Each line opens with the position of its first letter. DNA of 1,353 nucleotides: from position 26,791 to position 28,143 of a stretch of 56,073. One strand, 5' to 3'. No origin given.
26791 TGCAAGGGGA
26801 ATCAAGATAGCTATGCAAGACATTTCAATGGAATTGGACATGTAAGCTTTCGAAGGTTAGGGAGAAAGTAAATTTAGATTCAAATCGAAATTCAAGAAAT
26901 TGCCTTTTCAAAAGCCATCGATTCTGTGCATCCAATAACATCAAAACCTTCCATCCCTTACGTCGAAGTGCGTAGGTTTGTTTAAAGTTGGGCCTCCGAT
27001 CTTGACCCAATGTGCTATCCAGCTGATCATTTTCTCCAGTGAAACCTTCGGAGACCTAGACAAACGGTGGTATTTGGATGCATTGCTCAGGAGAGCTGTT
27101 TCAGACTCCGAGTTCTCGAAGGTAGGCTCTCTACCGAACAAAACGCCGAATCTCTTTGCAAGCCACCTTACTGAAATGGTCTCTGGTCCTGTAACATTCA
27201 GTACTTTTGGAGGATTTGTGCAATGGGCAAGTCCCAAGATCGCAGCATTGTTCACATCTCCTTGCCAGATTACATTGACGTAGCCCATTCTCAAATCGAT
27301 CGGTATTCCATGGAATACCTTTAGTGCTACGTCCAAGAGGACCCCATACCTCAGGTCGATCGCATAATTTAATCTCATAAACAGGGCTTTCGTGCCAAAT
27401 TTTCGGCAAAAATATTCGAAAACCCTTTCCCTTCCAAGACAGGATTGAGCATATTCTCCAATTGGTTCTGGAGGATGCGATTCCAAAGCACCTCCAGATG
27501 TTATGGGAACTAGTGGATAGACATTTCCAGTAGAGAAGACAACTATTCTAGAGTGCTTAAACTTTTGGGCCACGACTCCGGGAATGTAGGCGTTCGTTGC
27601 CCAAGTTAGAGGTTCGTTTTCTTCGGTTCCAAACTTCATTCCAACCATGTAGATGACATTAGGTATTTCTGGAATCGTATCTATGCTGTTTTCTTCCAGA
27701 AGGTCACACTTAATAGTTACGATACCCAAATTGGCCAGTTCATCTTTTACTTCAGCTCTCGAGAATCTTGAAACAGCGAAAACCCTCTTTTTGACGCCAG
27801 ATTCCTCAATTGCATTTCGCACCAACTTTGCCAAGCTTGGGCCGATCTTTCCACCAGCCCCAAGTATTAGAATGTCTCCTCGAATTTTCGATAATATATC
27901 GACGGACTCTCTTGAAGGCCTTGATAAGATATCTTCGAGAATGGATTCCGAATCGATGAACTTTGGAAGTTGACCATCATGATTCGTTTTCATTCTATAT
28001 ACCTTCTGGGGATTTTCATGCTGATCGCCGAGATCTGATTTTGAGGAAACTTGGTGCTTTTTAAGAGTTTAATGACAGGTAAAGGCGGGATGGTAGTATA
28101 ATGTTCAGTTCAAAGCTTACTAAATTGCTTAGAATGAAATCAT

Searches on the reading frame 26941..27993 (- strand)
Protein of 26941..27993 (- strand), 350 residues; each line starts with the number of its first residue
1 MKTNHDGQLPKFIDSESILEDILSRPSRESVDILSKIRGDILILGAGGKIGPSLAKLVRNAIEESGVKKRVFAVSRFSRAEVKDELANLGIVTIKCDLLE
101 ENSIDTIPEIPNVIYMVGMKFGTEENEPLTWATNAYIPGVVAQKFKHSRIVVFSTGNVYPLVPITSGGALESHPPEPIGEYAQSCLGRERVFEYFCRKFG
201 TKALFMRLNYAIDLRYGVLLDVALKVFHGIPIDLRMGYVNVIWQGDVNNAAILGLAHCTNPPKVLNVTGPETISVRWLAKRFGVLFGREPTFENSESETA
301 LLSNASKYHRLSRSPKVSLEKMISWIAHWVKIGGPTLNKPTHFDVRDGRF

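Call 10: search_protein_families(library=pfam, proteins=[window:26941-27993:-], max_evalue=0.0001)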
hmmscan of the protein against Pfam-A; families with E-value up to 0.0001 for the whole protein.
window:26941-27993:- (350 aa): 1 family
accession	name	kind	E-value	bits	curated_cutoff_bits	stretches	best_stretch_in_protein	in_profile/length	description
PF01370.27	Epimerase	-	4.1e-08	33.4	20.9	1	41-208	1-169/240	NAD dependent epimerase/dehydratase family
